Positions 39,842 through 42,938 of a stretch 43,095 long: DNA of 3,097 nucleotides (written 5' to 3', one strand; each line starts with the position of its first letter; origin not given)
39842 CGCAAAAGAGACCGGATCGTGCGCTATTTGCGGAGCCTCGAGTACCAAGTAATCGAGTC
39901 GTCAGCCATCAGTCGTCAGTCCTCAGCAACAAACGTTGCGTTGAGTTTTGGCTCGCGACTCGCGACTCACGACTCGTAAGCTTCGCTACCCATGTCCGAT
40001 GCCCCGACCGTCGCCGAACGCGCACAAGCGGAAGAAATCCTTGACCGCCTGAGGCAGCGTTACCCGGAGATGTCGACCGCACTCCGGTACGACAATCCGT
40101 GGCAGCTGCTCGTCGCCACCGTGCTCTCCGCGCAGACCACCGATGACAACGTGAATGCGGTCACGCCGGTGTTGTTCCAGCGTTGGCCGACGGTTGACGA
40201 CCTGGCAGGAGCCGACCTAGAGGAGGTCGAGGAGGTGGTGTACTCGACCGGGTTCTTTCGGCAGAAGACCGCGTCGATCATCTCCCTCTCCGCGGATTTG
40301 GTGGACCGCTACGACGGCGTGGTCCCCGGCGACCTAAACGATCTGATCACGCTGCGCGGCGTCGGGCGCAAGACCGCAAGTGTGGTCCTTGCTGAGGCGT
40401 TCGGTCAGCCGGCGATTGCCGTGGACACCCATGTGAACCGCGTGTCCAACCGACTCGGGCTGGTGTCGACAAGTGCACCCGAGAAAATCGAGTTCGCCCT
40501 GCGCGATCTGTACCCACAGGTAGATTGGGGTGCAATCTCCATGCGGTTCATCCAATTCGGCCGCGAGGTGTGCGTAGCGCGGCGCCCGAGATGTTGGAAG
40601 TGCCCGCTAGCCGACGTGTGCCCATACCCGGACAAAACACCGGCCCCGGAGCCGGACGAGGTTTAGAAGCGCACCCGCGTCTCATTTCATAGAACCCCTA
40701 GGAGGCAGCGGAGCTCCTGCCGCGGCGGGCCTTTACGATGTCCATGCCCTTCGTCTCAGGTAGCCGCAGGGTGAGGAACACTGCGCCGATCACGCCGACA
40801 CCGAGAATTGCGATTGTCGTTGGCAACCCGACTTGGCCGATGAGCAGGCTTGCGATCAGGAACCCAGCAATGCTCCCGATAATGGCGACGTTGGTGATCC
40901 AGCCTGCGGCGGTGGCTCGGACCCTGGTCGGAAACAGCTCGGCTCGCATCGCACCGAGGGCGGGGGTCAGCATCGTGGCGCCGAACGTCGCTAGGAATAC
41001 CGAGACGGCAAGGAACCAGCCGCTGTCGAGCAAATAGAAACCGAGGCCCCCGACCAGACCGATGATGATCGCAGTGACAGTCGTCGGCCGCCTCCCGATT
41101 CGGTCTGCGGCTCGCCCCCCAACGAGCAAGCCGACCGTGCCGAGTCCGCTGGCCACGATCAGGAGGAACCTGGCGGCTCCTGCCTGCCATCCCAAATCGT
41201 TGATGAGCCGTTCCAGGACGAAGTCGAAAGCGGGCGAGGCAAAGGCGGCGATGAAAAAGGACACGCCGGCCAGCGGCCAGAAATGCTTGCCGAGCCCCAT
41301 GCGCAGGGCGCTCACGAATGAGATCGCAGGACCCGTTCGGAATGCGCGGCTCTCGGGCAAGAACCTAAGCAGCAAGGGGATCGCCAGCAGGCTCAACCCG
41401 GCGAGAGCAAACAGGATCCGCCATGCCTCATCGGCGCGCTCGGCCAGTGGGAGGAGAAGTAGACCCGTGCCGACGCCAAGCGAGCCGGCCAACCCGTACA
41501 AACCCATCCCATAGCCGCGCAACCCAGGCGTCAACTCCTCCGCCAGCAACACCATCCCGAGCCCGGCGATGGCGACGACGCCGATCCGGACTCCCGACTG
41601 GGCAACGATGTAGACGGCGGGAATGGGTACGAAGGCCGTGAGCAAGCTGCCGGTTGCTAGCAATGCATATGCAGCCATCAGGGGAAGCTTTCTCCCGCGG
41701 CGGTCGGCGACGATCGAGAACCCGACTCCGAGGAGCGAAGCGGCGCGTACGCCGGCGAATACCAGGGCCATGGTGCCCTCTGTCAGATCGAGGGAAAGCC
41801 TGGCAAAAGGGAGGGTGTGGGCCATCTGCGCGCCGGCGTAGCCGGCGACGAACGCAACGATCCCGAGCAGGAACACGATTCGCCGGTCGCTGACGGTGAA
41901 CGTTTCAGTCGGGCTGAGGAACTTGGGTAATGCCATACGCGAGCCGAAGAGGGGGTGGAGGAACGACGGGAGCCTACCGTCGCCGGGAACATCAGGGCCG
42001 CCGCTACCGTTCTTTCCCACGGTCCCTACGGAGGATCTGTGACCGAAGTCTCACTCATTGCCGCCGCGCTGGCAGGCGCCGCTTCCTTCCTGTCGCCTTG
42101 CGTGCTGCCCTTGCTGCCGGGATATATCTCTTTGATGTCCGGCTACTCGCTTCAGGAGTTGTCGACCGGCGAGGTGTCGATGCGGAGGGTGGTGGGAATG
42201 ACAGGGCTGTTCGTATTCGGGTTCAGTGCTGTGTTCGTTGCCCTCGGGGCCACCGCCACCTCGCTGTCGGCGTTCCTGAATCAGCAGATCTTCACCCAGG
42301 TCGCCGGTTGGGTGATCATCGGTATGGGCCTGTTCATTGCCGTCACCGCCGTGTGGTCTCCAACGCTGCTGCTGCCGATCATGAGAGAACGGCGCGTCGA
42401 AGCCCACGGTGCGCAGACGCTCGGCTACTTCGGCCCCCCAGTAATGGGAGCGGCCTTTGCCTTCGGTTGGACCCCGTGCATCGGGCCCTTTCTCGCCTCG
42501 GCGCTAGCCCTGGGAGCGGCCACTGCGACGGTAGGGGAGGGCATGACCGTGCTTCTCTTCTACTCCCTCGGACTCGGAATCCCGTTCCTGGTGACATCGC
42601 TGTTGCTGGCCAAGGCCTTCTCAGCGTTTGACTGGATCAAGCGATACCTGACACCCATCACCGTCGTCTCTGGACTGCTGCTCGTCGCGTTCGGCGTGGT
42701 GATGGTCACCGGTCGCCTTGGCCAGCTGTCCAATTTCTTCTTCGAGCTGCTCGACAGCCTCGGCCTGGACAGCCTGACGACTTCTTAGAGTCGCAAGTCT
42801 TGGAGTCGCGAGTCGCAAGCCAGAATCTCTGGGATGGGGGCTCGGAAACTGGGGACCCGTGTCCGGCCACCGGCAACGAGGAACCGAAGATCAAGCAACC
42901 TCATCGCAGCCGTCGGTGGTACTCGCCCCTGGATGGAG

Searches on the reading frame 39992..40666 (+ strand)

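Call 21: search_protein_families(library=pfam, proteins=[window:39992-40666:+], max_evalue=0.01)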
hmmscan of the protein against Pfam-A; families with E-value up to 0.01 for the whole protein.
window:39992-40666:+ (224 aa): 3 families
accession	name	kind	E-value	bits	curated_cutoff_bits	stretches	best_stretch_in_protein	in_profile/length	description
PF00730.31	HhH-GPD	-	2.3e-25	89.5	26.2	1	41-175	1-107/108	HhH-GPD superfamily base excision DNA repair protein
PF00633.29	HHH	-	8.1e-06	25.9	24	1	106-134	1-29/30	Helix-hairpin-helix motif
PF10576.14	EndIII_4Fe-2S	-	8.4e-05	23.2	20.5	1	194-210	1-17/17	Iron-sulfur binding domain of endonuclease III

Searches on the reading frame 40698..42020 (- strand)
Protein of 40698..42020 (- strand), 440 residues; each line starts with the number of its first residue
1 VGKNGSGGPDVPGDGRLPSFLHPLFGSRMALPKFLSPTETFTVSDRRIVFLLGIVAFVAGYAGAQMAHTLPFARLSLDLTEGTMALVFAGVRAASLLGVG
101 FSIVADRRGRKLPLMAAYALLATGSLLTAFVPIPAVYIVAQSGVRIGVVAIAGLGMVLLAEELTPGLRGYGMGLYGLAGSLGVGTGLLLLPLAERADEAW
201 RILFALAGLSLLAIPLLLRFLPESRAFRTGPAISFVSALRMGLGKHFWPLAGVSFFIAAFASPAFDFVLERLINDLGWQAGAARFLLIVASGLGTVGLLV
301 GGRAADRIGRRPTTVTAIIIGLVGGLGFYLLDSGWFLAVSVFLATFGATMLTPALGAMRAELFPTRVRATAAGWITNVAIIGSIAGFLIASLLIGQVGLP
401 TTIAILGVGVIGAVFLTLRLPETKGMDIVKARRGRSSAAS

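Call 73: search_protein_families(library=pfam, proteins=[window:40698-42020:-], max_evalue=0.001)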
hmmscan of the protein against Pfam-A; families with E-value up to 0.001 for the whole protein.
window:40698-42020:- (440 aa): 3 families
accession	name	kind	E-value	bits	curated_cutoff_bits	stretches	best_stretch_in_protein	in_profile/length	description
PF07690.21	MFS_1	-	8.2e-29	101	33.4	2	253-428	3-182/347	Major Facilitator Superfamily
PF00083.30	Sugar_tr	-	1e-14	54.7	22.3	2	286-428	292-445/452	Sugar (and other) transporter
PF06609.19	TRI12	-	0.0004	19.4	23.2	1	266-325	64-122/599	Fungal trichothecene efflux pump (TRI12)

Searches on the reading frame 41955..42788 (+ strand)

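Call 73: search_protein_families(library=pfam, proteins=[window:41955-42788:+], max_evalue=0.001)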
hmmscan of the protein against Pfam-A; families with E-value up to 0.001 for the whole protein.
window:41955-42788:+ (277 aa): 2 families
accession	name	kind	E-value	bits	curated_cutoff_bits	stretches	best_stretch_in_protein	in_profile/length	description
PF02683.22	DsbD_TM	-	4.9e-12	46.1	27.1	1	34-251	5-215/219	Cytochrome C biogenesis protein transmembrane domain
PF13386.12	DsbD_2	-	5.9e-06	26.7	24.9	1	83-248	35-198/199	Cytochrome C biogenesis protein transmembrane region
